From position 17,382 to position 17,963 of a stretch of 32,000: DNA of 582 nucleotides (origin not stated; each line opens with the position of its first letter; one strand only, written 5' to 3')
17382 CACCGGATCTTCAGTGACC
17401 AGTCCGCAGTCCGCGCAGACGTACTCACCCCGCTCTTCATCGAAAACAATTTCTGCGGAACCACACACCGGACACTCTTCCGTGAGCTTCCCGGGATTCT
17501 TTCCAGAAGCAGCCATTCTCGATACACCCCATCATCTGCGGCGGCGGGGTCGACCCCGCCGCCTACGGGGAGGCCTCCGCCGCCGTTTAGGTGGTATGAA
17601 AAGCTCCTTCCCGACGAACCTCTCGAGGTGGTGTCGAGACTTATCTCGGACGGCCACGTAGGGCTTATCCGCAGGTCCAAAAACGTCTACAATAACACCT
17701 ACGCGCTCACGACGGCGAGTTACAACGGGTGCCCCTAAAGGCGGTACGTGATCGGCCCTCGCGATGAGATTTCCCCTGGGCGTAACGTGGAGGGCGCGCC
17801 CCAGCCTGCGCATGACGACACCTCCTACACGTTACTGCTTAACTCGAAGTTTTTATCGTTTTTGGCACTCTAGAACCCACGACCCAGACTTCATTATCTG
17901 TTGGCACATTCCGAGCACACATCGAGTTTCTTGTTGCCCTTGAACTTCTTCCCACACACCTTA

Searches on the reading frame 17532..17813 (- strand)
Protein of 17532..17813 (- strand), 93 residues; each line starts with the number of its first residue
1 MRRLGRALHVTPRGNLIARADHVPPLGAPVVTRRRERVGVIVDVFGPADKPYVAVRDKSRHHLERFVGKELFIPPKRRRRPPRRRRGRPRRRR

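Call 87: search_protein_families(library=pfam, proteins=[window:17532-17813:-], max_evalue=0.001)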
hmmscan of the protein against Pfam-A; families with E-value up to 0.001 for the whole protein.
window:17532-17813:- (93 aa): 1 family
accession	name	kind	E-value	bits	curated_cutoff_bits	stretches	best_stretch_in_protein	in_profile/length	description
PF04410.20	Gar1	-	9.8e-08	32.1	29.3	1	20-75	24-83/92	Gar1/Naf1 RNA binding region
